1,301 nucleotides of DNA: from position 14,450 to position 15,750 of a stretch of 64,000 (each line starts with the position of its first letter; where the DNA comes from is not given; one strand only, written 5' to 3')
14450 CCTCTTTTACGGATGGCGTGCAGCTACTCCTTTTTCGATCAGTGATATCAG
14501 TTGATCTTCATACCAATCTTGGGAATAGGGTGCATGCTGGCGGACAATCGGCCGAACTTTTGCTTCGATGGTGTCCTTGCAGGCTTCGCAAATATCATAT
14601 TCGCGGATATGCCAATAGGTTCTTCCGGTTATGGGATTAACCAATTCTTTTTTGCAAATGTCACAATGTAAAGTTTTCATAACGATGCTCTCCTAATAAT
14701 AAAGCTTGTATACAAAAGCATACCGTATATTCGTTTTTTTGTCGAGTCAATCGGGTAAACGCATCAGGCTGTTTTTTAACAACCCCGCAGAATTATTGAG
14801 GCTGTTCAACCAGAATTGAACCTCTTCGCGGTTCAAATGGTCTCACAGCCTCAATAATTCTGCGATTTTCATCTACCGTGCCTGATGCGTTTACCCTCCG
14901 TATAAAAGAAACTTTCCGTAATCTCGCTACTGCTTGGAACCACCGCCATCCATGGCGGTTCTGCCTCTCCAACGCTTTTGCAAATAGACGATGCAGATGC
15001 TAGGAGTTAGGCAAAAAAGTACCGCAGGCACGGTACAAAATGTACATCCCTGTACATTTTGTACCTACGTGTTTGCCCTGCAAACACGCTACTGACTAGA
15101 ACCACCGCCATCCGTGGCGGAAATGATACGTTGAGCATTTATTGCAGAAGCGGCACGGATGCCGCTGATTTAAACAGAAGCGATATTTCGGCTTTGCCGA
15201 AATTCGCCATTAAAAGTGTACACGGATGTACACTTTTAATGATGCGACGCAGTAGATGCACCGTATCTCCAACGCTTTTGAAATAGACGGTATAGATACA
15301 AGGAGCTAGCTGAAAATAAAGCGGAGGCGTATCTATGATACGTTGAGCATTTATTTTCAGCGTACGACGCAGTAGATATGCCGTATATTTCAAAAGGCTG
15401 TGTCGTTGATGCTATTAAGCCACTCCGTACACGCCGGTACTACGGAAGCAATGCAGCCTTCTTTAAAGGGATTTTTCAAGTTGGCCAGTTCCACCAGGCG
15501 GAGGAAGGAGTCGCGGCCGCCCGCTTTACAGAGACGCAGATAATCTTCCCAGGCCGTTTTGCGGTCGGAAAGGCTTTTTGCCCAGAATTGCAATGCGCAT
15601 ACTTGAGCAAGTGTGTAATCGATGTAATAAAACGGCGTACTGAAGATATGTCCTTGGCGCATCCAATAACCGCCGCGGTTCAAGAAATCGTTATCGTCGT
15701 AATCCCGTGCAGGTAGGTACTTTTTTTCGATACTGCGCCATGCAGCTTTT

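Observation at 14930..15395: Multi-copy hairpin-dense intergenic repeat family whose stems carry compensatory substitutions (copy A)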

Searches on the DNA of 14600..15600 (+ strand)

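Call 10: search_rna_families(source=window, start=14600, end=15600, threshold=evalue, max_evalue=1, show_alignments=4)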
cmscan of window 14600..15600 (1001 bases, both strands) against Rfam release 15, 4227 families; matches with E-value up to 1: 4.
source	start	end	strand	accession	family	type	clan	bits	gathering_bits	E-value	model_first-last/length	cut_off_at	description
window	15149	15245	+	RF03162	TD-2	Gene; sRNA;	CL00124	72.5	48.7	4.9e-11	1-98/98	no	TD-2 RNA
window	15028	15121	-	RF03162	TD-2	Gene; sRNA;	CL00124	66.1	48.7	1e-09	1-98/98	no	TD-2 RNA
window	14938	15068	-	RF01796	frnS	Gene; sRNA;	-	28.9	60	0.011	1-119/119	no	Fumarate/nitrate reductase regulator sRNA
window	14940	15131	-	RF02656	sot0042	Gene; sRNA;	-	13.2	88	0.9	1-174/174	no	Sense overlapping transcript RNA 0042 (sot)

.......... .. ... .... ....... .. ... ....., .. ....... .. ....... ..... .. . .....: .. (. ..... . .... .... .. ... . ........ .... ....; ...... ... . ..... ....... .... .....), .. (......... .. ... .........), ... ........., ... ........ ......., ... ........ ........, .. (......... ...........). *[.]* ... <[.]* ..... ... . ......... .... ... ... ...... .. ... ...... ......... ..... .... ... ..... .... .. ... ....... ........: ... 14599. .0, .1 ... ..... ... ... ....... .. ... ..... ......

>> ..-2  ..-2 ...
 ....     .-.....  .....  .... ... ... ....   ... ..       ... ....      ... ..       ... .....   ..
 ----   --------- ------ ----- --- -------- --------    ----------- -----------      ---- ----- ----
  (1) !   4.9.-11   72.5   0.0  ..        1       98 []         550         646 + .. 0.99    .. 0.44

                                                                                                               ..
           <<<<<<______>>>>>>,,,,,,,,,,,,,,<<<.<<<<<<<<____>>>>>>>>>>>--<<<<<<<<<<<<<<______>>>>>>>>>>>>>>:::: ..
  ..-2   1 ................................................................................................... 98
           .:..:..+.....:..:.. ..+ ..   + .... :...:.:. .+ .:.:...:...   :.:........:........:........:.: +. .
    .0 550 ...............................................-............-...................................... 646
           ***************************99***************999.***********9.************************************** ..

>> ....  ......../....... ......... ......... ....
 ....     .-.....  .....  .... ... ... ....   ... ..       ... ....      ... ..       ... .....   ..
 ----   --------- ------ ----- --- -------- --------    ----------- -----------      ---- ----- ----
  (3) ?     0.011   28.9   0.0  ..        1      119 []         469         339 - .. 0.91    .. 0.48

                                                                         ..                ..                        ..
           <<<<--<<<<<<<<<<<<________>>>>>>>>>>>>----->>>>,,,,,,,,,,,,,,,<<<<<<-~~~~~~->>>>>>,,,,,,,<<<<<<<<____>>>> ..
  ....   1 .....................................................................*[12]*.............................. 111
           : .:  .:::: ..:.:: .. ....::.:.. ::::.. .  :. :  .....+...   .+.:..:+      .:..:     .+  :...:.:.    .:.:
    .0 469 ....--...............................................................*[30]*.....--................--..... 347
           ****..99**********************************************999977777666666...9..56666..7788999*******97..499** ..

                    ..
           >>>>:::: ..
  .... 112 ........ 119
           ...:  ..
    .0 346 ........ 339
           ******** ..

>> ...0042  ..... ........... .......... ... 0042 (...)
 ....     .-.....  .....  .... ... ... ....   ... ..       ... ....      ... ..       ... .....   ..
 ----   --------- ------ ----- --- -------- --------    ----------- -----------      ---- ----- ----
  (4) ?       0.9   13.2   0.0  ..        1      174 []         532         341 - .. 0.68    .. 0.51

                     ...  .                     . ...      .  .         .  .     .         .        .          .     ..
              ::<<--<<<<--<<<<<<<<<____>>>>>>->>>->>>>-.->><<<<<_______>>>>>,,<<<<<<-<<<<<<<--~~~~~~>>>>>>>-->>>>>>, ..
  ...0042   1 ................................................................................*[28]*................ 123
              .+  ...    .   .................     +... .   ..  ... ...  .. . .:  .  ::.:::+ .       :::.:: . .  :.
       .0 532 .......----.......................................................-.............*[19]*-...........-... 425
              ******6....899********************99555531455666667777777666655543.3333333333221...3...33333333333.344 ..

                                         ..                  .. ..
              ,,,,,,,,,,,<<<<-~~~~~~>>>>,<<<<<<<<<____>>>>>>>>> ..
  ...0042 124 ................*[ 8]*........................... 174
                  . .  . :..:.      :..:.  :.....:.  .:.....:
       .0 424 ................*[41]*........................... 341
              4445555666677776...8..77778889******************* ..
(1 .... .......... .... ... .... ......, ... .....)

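Call 31: build_rna_model(alignment_id=A3, structure=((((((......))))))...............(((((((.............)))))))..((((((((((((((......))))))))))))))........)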
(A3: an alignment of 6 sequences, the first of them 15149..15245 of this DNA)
Model R1 built from alignment A3 (6 sequences, 104 columns); structure: as given.
model positions 100; base pairs 27; branch points 2; effective number of sequences 1.36; information 0.589 bits per position. Calibrated on 0.2 Mb of random sequence (short: E-values are rough).
structure used (alignment columns):
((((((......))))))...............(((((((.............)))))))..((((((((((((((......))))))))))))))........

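Call 33: search_with_rna_model(model_id=R1, sources=[window, L001, L003, L004, L006, L007, L008, L009, L012, L013, L014, L015, L019, L020, L021, L022, L023, L024, L025, L026, L027, L028, L029, L031, L033, L034, L035, L036, L037, L038, L039, L040, L041, L042, L043, L044, L045, L046, L047, L048, L049, L052, L053, L054, L055, L056, L057, L058, L059, L060, L062, L063, L064, L065, L066, L067, L068, L069, L070, L071, L072, L073, L075, L076, L078, L079, L080, L082, L083, L084, L085, L086, L087, L088, L089, L090, L091, L092, L093, L094, L095, L096, L097, L098, L099, L100, L101, L102, L103, L104, L105, L106, L108, L109, L110, L111, L112, L113, L117, L118], max_evalue=0.01, make_alignment=true)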
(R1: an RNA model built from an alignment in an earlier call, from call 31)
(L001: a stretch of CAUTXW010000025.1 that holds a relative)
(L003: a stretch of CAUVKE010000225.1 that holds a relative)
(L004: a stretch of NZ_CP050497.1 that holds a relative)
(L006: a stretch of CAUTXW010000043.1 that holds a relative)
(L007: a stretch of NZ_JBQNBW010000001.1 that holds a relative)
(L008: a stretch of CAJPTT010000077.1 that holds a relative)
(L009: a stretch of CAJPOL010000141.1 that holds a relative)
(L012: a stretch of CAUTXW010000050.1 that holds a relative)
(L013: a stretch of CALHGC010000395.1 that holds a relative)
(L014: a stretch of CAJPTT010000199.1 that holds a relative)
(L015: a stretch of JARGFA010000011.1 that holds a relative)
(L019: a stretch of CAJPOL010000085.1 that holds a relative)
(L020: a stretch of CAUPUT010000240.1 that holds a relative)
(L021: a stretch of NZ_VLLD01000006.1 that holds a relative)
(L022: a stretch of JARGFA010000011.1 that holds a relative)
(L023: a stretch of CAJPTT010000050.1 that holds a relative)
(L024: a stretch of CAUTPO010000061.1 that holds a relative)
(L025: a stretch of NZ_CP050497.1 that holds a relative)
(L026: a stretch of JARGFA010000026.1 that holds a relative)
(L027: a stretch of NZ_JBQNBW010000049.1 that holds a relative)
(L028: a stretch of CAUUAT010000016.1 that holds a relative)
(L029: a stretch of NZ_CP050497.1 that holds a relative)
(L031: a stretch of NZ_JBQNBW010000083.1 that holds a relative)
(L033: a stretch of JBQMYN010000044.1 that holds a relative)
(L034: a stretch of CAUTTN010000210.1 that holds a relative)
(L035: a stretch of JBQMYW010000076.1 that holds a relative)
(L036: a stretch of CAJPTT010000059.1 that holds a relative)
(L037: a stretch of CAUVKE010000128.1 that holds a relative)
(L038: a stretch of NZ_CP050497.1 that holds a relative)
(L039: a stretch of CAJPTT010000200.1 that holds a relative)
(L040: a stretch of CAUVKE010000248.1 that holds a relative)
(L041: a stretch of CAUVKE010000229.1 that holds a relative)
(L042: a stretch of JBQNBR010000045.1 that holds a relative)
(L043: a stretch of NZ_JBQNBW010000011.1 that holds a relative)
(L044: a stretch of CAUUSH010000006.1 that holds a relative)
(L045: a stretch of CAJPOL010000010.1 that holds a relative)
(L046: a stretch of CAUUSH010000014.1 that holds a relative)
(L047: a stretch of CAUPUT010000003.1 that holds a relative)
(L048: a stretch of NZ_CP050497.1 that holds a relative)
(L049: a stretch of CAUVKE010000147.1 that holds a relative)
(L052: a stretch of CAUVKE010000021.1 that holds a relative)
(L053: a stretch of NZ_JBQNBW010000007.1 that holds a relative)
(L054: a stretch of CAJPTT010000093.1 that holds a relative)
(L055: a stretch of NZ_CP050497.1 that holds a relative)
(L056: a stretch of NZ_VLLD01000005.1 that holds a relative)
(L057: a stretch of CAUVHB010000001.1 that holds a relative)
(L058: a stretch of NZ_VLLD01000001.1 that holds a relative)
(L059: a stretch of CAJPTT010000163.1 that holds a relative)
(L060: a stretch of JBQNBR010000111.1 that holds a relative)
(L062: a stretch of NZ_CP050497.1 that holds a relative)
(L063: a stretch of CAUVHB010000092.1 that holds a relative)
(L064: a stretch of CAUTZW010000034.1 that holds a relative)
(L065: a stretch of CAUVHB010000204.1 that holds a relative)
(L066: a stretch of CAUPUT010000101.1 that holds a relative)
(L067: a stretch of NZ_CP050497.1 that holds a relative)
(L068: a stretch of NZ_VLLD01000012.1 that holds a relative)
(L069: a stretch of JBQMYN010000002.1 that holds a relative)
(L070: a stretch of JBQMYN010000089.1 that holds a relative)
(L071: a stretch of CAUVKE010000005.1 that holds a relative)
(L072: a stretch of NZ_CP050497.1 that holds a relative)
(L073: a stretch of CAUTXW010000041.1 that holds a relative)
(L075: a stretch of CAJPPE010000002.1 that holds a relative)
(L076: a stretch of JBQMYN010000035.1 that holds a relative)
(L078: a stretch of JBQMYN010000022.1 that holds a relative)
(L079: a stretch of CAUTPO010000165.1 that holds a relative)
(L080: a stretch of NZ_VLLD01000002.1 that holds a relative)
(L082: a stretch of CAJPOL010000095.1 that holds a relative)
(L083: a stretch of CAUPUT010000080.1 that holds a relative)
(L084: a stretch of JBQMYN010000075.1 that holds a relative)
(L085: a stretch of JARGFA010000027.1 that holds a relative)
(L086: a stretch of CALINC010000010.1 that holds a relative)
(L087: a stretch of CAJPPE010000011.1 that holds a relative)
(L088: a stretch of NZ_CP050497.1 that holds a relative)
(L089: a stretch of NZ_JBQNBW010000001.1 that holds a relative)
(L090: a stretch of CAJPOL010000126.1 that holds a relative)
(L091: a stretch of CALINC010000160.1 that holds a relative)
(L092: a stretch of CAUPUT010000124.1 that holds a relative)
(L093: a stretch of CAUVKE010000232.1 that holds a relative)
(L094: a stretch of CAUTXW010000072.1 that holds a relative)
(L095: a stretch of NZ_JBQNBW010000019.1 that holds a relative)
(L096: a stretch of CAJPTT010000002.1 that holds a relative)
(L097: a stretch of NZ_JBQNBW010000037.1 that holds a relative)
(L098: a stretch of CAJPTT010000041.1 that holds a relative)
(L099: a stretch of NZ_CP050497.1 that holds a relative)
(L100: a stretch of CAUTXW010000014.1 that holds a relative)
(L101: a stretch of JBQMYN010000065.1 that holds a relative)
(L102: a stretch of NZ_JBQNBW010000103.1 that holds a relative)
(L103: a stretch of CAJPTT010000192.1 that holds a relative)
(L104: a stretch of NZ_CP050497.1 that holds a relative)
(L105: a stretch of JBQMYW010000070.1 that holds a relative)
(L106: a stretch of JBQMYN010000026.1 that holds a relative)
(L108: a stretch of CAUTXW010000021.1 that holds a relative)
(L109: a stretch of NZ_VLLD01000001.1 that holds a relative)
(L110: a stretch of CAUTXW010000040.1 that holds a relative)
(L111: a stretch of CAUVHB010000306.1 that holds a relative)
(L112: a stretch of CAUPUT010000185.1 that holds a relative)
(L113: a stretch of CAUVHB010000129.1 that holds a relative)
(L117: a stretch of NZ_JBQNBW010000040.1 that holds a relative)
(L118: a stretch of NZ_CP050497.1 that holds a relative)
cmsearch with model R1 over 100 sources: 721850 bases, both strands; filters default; matches with E-value up to 0.01: 189.
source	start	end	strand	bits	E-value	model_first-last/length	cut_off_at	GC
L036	703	802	-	114.6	1e-23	1-100/100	no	0.56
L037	343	442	+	110.4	9.5e-23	1-100/100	no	0.49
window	25583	25680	-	97.1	1.1e-19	1-100/100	no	0.49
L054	5357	5454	-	97.1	1.1e-19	1-100/100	no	0.49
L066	3288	3385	-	97.1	1.1e-19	1-100/100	no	0.49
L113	1836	1933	-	97.1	1.1e-19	1-100/100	no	0.49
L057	98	191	-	96.3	1.7e-19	1-100/100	no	0.56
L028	4474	4571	+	95.6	2.4e-19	1-100/100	no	0.48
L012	1052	1148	+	94.6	4.2e-19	1-100/100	no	0.51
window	15028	15121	-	94.5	4.5e-19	1-100/100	no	0.51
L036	877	970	-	94.5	4.5e-19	1-100/100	no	0.51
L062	5214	5311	-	94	5.6e-19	1-100/100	no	0.44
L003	1451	1544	+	93.3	8.2e-19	1-100/100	no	0.49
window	28691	28783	-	92.8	1.1e-18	1-100/100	no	0.51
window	15149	15245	+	92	1.6e-18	1-100/100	no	0.44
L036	998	1094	+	91.7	1.9e-18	1-100/100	no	0.46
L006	3485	3582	+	91.4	2.2e-18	1-100/100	no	0.49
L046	60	160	-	91.3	2.4e-18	1-100/100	no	0.49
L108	6305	6401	+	91.3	2.4e-18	1-100/100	no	0.46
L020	219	316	-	91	2.8e-18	1-100/100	no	0.55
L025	3876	3969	-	90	4.7e-18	1-100/100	no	0.49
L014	4589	4687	-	89.9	5e-18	1-100/100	no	0.48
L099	6058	6155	+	89.6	5.8e-18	1-100/100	no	0.44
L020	54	146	-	89.6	6e-18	1-100/100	no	0.55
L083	1517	1615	-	89.2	7.2e-18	1-100/100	no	0.49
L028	4682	4779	+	89.2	7.2e-18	1-100/100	no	0.49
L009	510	602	+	89.1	7.7e-18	1-100/100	no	0.55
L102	4373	4464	-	88.6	9.8e-18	1-100/100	no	0.55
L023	2906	3000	-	88.5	1e-17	1-100/100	no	0.51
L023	2695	2794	-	88.4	1.1e-17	1-100/100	no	0.51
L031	7496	7593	+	88.2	1.2e-17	1-100/100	no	0.49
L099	6268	6365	+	87.9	1.5e-17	1-100/100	no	0.57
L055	6203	6300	-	86.3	3.4e-17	1-100/100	no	0.51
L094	6011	6104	-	86.1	3.7e-17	1-100/100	no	0.5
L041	2759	2851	+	86.1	3.8e-17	1-100/100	no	0.53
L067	4260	4357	-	85.8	4.5e-17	1-100/100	no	0.48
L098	2531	2627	-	85.5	5.2e-17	1-100/100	no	0.52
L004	4758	4854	+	84.6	8.4e-17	1-100/100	no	0.47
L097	491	588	-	83.9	1.2e-16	1-100/100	no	0.45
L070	2254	2412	+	83.5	1.5e-16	1-100/100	no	0.42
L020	2689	2782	-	83.4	1.6e-16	1-100/100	no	0.5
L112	3639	3736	-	83.4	1.6e-16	1-100/100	no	0.47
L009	196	293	-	83.4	1.6e-16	1-100/100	no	0.53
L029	4802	4900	-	83.3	1.7e-16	1-100/100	no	0.56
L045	6825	6923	+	83.2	1.7e-16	1-100/100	no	0.43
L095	3069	3166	-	83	1.9e-16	1-100/100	no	0.52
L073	5876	5974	-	82.7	2.3e-16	1-100/100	no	0.44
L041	2926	3025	+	82.4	2.6e-16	1-100/100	no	0.46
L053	4211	4310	-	82.3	2.9e-16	1-100/100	no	0.49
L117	3570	3667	-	82.3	2.9e-16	1-100/100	no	0.53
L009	14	107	+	82.2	3e-16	1-100/100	no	0.43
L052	664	761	-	81.9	3.4e-16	1-100/100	no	0.55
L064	1367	1466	+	81.8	3.8e-16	1-100/100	no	0.45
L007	2769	2866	-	81.4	4.7e-16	1-100/100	no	0.55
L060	456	558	+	81.3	4.8e-16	1-100/100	no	0.46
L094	2714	2811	+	81.3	4.9e-16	1-100/100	no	0.45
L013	3188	3284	+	81.2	5.2e-16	1-100/100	no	0.53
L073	7804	7903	+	81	5.6e-16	1-100/100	no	0.43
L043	7078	7175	+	81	5.6e-16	1-100/100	no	0.48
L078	3672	3769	-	81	5.7e-16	1-100/100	no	0.54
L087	4680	4776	-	80.9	6e-16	1-100/100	no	0.44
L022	1124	1224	-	80.9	6.1e-16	1-100/100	no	0.51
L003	1329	1426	-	80.3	8e-16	1-100/100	no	0.54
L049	1861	1953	+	80.2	8.8e-16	1-96/100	no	0.52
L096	2222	2320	-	79.8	1e-15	1-100/100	no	0.52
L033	3260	3356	-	79.5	1.2e-15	1-100/100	no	0.45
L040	1427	1527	-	79.4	1.3e-15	1-100/100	no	0.5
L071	659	754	+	79.1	1.5e-15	1-100/100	no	0.5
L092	2267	2365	+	79.1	1.6e-15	1-100/100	no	0.52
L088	2559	2657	+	78.8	1.8e-15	1-100/100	no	0.47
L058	1740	1838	-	78.8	1.8e-15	1-100/100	no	0.47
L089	709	808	+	78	2.8e-15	1-100/100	no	0.56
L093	258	355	-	77.6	3.5e-15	1-100/100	no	0.52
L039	4597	4695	-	77.2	4.2e-15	1-100/100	no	0.49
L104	3159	3256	-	77.1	4.5e-15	1-100/100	no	0.47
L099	5965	6057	+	77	4.6e-15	1-96/100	no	0.49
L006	3362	3460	-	76.9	5e-15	1-100/100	no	0.51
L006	6860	6957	-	76.5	6.2e-15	1-100/100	no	0.49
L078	674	772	-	76.2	7.2e-15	1-100/100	no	0.43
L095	2887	2982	+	75.9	8.5e-15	1-100/100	no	0.46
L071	4492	4587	+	75.8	8.7e-15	1-100/100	no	0.51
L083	1324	1418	-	75.6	9.7e-15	1-100/100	no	0.44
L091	7092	7190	+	75.3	1.2e-14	1-100/100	no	0.51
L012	1298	1394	-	75.1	1.3e-14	1-100/100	no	0.45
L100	7876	7975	-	75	1.3e-14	1-100/100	no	0.49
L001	1408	1507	+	74.9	1.5e-14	1-100/100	no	0.48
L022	3475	3574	+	74.6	1.6e-14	1-100/100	no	0.54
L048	1680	1778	-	74.4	1.9e-14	1-100/100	no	0.53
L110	1647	1745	-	73.3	3.4e-14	1-100/100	no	0.52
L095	6488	6586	+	73.2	3.6e-14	1-100/100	no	0.48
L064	1246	1344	-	72.9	4.1e-14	1-100/100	no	0.51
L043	6984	7077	+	72.7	4.6e-14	1-96/100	no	0.47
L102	4547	4644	-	72.4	5.5e-14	1-100/100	no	0.47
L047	3779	3883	+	72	6.9e-14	1-100/100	no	0.54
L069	5975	6067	-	71.9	7.2e-14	1-96/100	no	0.46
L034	2221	2318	-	71.8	7.3e-14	1-100/100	no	0.52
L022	2034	2131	+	71.5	8.5e-14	1-100/100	no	0.51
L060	120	220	+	71.4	9.2e-14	1-100/100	no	0.5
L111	1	86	-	71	1.2e-13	1-93/100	3'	0.48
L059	1179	1275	-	70.6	1.4e-13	1-100/100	no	0.52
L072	32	128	-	70.5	1.5e-13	1-100/100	no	0.52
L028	4352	4449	-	70.4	1.6e-13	1-100/100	no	0.54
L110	5832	5926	+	70.2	1.7e-13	1-100/100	no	0.53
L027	4411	4508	-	70.1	1.8e-13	1-100/100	no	0.47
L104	3281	3376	+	69.5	2.5e-13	1-100/100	no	0.52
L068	5065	5160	-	68.7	3.9e-13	1-100/100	no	0.43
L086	7646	7744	+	68.4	4.5e-13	1-100/100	no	0.43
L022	3341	3451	-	68.3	4.6e-13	1-100/100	no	0.5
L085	7805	7899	-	68.1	5.4e-13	1-100/100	no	0.55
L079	78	176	+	67.8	6.3e-13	1-100/100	no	0.45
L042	615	708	-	67.7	6.5e-13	1-100/100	no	0.38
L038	4443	4537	-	67.6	6.9e-13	1-100/100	no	0.47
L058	1368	1462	-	66.8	1.1e-12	1-100/100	no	0.37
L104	2953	3045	-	66.1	1.5e-12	1-100/100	no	0.47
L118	1778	1874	+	65.9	1.7e-12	1-100/100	no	0.52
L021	4766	4860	+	65.7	1.8e-12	1-100/100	no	0.45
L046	171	268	-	65.5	2.1e-12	1-100/100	no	0.5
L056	5391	5484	+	65.5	2.1e-12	1-100/100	no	0.4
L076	1134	1208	+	64.6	3.5e-12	1-100/100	no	0.53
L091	1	89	+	64.3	4e-12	9-100/100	5'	0.52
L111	168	266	+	63.8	5.3e-12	1-100/100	no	0.45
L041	2633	2731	-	63.5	6.2e-12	1-100/100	no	0.49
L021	4962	5056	+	62.9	8.1e-12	1-100/100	no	0.42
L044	181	275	-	62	1.3e-11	1-100/100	no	0.43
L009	318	411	+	61.3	1.9e-11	1-100/100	no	0.48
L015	7251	7327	+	61.3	2e-11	1-100/100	no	0.44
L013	3625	3699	-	61.1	2.2e-11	19-100/100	5'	0.47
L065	1931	2029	+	60.7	2.7e-11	1-100/100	no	0.48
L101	3300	3378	+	60.1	3.8e-11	1-100/100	no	0.47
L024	741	839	+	59.9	4.1e-11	1-100/100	no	0.44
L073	7620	7715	+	56.5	2.4e-10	1-100/100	no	0.43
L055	519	611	-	55.3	4.6e-10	1-100/100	no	0.44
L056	4436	4534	-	55.1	5.3e-10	1-100/100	no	0.46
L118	7155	7238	-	53.6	1.1e-09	1-100/100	no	0.54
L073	7716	7803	+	52.7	1.9e-09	1-100/100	no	0.51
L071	571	658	+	52.6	2e-09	1-100/100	no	0.38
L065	2412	2492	+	50.5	5.9e-09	1-100/100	no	0.48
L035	110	189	-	48.4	1.8e-08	1-100/100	no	0.54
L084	3261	3353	+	47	3.8e-08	1-100/100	no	0.43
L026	3455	3516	-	46.5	5.1e-08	1-100/100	no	0.48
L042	6790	6886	-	45.2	1e-07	1-100/100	no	0.43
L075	2853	2976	+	45.1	1e-07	1-100/100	no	0.5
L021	7886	7979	+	44.7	1.3e-07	1-100/100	no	0.48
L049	1963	2067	+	43.6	2.3e-07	1-100/100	no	0.45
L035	2969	3043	-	43.6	2.4e-07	1-100/100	no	0.48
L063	5917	5968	+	42.6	4e-07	1-53/100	3'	0.52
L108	6146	6254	-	41.8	6.1e-07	1-100/100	no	0.39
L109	3349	3409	+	41.6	6.7e-07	1-100/100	no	0.52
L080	1269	1329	-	41.6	6.7e-07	1-100/100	no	0.52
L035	2897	3006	+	41.2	8.4e-07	1-100/100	no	0.43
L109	3368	3472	-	39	2.7e-06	1-100/100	no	0.41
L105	1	55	-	38.1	4.3e-06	1-56/100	3'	0.55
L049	1916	1998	-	37.5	5.8e-06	1-100/100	no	0.53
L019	1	49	-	37.5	6e-06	1-49/100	3'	0.51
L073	7429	7503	+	37.2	6.8e-06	1-100/100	no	0.47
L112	3483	3562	-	37.1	7.2e-06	1-100/100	no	0.43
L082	6156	6198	+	36.3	1.1e-05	1-43/100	3'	0.51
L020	129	260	+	35.7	1.5e-05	1-100/100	no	0.51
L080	1206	1310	+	35.6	1.6e-05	1-100/100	no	0.42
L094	5728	5802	-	35.2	2e-05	1-100/100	no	0.48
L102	2020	2086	-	34.8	2.5e-05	1-100/100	no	0.45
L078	914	1003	-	34.5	3e-05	1-100/100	no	0.37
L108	6109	6183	+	33.9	3.9e-05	1-100/100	no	0.47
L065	2958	3033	+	32.9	6.8e-05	1-100/100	no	0.58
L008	3221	3318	-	32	0.00011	1-100/100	no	0.43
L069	5908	5974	-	31.8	0.00012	1-100/100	no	0.49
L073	7467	7574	-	31.8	0.00012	1-100/100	no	0.45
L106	2803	2866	+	31.3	0.00016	1-100/100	no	0.47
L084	1174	1281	+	31.2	0.00017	1-100/100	no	0.43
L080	1105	1176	-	30.4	0.00025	1-100/100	no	0.4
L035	2841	2914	-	30.4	0.00025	1-100/100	no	0.51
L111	225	299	-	30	0.00033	1-100/100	no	0.39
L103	3677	3772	-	29.7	0.00036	1-100/100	no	0.49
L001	1075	1164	+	29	0.00054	1-100/100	no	0.38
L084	3287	3349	-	28.4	0.00073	1-100/100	no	0.38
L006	3620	3726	+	28.2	0.00084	1-100/100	no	0.39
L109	3456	3573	+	26.8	0.0017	1-100/100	no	0.45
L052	375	443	-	26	0.0026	1-100/100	no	0.54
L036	591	675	-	26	0.0027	1-100/100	no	0.52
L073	5813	5917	+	25.7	0.0031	1-100/100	no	0.38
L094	5935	6051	+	25.5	0.0034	1-100/100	no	0.44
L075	2871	2966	-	25.5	0.0034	1-100/100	no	0.45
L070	2241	2342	-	25.4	0.0036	1-100/100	no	0.43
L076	1367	1428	+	25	0.0046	1-100/100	no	0.37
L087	4634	4721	+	24.6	0.0055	1-100/100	no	0.32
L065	1260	1347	+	23.7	0.0087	1-100/100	no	0.41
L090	3198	3302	-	23.6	0.0094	1-100/100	no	0.44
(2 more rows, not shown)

Alignment A4: 150 matches aligned to the model, 196 columns, each read 5' to 3' on its own strand. Consensus structure (alignment columns), stored with it:
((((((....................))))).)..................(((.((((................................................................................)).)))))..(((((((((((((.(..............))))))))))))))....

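Call 76: search_dna_similar(query=window:14917-15396:+, collection=phages, mode=distant, max_rows=10)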
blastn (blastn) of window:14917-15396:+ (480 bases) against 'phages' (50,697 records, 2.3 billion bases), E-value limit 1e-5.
No match.

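Call 77: search_dna_similar(query=window:14917-15396:+, collection=plasmids, mode=distant, max_rows=10)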
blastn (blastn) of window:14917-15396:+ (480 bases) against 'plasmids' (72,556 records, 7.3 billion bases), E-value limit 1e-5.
No match.
